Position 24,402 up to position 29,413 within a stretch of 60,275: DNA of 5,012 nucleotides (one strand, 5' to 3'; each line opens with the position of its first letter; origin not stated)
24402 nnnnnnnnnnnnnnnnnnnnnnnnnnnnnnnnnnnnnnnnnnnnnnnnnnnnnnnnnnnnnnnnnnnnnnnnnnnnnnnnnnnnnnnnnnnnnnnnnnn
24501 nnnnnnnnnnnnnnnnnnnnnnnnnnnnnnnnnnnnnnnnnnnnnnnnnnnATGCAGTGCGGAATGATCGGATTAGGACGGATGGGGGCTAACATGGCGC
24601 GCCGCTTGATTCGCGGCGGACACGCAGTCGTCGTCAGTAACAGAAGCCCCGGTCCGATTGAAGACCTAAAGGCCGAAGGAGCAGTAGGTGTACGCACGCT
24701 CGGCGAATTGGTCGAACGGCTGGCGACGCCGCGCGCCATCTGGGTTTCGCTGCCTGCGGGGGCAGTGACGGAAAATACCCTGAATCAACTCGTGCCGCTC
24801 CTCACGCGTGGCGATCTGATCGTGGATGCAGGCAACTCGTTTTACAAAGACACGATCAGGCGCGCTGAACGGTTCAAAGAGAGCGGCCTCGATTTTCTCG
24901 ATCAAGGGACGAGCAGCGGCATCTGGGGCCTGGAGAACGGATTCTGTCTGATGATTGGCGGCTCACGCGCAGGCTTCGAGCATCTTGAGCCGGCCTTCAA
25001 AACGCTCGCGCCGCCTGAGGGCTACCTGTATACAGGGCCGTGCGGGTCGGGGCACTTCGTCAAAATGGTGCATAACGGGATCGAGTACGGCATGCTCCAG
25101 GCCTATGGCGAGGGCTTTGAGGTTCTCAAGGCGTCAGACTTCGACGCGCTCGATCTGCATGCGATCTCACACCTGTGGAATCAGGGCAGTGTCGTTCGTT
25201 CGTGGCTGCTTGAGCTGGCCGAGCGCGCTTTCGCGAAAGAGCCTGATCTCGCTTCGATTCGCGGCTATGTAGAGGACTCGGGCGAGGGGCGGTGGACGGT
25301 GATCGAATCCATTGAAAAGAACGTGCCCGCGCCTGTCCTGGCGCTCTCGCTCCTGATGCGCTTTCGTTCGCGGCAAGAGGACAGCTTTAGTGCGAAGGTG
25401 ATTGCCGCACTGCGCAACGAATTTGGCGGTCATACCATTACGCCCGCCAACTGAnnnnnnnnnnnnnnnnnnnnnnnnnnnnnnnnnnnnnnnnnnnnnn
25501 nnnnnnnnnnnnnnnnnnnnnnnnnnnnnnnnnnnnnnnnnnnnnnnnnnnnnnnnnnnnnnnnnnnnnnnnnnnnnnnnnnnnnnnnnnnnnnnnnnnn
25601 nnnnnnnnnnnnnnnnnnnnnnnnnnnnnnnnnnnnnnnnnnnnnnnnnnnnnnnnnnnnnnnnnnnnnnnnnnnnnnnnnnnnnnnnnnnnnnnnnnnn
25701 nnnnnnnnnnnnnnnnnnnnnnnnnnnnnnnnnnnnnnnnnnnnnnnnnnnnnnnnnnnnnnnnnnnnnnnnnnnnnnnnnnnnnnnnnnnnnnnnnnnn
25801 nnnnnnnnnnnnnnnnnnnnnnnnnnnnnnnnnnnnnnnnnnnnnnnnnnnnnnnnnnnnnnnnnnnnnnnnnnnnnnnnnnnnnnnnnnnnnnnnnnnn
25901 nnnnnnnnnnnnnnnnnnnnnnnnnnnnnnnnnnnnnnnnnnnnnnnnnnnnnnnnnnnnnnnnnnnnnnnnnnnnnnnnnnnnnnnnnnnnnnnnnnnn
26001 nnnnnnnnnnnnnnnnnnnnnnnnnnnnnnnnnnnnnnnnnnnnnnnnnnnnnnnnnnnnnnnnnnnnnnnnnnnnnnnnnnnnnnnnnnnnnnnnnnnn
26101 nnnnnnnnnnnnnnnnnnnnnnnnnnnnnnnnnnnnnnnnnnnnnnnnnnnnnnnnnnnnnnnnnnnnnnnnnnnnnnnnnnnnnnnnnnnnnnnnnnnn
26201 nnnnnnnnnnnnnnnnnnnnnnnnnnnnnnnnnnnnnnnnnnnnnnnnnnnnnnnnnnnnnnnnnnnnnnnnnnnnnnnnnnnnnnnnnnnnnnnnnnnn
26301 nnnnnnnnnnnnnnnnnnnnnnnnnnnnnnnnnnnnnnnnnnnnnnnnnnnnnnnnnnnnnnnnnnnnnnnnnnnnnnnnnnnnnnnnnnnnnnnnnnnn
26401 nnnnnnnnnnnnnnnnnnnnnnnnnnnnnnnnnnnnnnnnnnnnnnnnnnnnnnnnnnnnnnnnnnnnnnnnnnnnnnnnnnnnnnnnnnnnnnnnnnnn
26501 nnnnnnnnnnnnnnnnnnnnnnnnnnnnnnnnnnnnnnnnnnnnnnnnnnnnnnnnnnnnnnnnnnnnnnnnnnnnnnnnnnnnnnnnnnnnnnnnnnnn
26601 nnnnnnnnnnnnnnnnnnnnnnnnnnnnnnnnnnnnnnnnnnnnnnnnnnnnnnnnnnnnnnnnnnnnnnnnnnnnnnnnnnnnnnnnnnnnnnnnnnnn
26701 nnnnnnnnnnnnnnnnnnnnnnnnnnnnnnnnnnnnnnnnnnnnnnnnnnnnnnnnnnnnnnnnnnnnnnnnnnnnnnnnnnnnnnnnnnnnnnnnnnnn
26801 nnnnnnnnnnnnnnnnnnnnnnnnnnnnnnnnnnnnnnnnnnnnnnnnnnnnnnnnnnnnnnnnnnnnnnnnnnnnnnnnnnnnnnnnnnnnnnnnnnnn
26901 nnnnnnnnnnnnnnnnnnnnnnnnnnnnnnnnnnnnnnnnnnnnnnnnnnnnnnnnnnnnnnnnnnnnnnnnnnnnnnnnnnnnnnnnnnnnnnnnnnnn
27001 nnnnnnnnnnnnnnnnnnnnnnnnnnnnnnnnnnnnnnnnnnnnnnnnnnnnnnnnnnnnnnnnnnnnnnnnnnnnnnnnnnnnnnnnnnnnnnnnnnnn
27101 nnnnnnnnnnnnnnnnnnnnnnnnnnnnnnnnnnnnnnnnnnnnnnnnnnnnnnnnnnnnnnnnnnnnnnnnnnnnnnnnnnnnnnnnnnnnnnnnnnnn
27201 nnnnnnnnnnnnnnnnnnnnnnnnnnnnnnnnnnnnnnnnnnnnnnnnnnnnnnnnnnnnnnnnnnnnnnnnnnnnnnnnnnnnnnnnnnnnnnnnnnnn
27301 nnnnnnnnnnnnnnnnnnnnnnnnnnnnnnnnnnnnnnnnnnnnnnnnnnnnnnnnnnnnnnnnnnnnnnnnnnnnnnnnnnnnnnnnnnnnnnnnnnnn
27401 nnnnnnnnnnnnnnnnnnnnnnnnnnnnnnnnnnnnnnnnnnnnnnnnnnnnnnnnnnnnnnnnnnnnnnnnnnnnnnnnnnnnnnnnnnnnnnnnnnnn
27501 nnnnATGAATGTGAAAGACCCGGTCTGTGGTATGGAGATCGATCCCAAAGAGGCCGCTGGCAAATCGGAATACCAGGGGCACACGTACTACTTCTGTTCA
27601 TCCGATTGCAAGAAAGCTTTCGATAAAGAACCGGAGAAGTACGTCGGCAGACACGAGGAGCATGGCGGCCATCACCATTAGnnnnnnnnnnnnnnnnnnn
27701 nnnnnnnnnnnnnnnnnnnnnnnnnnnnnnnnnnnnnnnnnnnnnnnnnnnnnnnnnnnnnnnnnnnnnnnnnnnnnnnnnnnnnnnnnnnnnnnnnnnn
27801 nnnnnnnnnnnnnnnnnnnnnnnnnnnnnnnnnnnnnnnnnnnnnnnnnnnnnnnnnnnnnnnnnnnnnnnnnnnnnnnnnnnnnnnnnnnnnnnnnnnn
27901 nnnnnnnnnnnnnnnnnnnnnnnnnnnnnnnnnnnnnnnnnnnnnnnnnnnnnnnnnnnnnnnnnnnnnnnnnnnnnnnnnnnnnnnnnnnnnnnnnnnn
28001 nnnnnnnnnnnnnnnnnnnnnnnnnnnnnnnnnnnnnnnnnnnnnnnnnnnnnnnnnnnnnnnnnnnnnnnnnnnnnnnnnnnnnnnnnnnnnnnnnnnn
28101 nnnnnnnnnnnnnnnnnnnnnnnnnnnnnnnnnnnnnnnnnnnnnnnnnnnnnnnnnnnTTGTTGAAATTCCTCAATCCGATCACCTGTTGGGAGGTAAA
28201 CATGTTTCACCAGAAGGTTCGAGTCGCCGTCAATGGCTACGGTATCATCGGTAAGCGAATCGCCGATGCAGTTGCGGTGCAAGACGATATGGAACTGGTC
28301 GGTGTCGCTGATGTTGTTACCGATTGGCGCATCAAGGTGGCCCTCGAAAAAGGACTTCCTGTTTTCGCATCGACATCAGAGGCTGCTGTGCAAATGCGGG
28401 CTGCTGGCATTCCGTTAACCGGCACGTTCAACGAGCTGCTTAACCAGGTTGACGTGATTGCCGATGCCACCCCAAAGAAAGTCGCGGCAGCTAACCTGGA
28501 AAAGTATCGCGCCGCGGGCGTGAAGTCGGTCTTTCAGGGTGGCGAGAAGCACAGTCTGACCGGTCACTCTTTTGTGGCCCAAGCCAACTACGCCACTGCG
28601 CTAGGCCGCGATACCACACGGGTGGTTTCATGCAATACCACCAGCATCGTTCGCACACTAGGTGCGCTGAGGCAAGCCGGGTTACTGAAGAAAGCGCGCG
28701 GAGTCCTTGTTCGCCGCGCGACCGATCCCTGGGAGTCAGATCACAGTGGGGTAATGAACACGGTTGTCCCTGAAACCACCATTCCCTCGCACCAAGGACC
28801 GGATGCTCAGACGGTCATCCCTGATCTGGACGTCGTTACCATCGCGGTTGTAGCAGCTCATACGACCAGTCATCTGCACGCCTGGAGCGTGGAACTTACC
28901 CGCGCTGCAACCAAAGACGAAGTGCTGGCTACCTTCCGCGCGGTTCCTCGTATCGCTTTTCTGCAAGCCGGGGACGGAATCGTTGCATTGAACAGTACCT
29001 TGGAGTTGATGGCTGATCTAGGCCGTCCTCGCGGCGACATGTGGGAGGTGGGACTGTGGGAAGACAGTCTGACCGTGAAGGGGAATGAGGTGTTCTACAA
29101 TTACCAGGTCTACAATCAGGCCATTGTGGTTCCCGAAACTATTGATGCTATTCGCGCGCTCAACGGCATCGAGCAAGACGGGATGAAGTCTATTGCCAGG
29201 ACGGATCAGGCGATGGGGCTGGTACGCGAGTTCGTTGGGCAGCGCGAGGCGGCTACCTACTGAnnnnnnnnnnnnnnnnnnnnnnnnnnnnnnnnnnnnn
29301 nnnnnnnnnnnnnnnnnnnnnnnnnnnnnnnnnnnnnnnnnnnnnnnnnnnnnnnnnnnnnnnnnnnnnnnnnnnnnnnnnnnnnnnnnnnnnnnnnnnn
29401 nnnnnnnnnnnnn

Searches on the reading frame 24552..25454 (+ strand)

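Call 13: search_protein_families(library=pfam, proteins=[window:24552-25454:+], max_evalue=0.001)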
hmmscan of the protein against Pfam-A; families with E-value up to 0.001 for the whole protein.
window:24552-25454:+ (300 aa): 4 families
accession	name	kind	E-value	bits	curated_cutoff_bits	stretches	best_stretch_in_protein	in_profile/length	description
PF03446.21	NAD_binding_2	-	6.4e-37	127.5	21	1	3-153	2-153/161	NAD binding domain of 6-phosphogluconate dehydrogenase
PF00393.24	6PGD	-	8.5e-23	81.6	27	1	167-277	1-117/290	6-phosphogluconate dehydrogenase, C-terminal domain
PF03807.23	F420_oxidored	-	7.6e-07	30.1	21.6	1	4-95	3-93/94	NADP oxidoreductase coenzyme F420-dependent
PF02826.25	2-Hacid_dh_C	-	0.00011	22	25.1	1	2-79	38-111/178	D-isomer specific 2-hydroxyacid dehydrogenase, NAD binding domain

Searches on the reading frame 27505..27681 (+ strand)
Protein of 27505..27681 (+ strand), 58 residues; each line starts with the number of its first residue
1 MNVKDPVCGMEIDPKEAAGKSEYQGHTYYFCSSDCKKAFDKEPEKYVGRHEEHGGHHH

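Call 3: search_protein_families(library=pfam, proteins=[window:27505-27681:+], max_evalue=0.01)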
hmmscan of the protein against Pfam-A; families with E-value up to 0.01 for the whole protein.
window:27505-27681:+ (58 aa): 3 families
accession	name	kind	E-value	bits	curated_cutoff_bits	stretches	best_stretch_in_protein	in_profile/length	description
PF04945.19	YHS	-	1.8e-19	69.9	30.3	1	3-49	1-46/47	YHS domain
PF24273.1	TRASH_HVO_1752_C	-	0.0043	17.6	27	1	19-44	15-41/47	HVO_1752, C-terminal TRASH domain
PF06467.20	zf-FCS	-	0.0068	16.6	22.4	0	23-39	23-39/39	MYM-type Zinc finger with FCS sequence motif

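Call 4: search_protein_families(library=ncbifam, proteins=[window:27505-27681:+], max_evalue=0.01)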
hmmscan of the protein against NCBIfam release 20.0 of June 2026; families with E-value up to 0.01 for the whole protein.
window:27505-27681:+ (58 aa): 2 families
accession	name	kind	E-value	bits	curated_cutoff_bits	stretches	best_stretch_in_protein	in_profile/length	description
NF041384.1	YHS_seleno_dom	subfamily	0.00016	21.9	70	1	20-49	26-55/113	YHS domain-containing (seleno)protein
NF034186.3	PRK14891.1-1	equivalog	0.00094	19.1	73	1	8-43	7-45/51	50S ribosomal protein L24e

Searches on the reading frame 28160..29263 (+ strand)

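Call 12: search_protein_families(library=pfam, proteins=[window:28160-29263:+], max_evalue=0.001)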
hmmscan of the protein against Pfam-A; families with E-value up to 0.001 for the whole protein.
window:28160-29263:+ (367 aa): 3 families
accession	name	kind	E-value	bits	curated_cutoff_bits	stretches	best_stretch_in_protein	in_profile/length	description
PF02800.25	Gp_dh_C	-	1.5e-09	38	24.4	1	164-313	2-154/158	Glyceraldehyde 3-phosphate dehydrogenase, C-terminal domain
PF01113.26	DapB_N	-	2.4e-07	31.3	25.6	1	20-125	1-96/124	Dihydrodipicolinate reductase, N-terminus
PF00044.30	Gp_dh_N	-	3.4e-06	27.7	31.7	1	20-88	1-67/101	Glyceraldehyde 3-phosphate dehydrogenase, NAD binding domain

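Call 63: search_protein_families(library=ncbifam, proteins=[window:28160-29263:+], max_evalue=0.001)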
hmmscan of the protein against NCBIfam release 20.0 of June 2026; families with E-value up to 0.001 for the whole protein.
window:28160-29263:+ (367 aa): 4 families
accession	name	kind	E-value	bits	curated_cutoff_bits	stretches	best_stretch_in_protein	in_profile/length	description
NF003251.0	PRK04207.1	equivalog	3.7e-134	447.1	185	1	19-357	2-340/343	type II glyceraldehyde-3-phosphate dehydrogenase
TIGR01546.1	GAPDH-II_archae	equivalog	4.6e-103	344.9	232.9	1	22-354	1-332/333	phosphorylating glyceraldehyde-3-phosphate dehydrogenase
TIGR01921.1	DAP-DH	equivalog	2.6e-05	23.6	180.6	1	18-50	2-34/324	diaminopimelate dehydrogenase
NF011954.0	PRK15425.1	equivalog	0.00016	20.9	662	0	96-163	89-155/331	glyceraldehyde-3-phosphate dehydrogenase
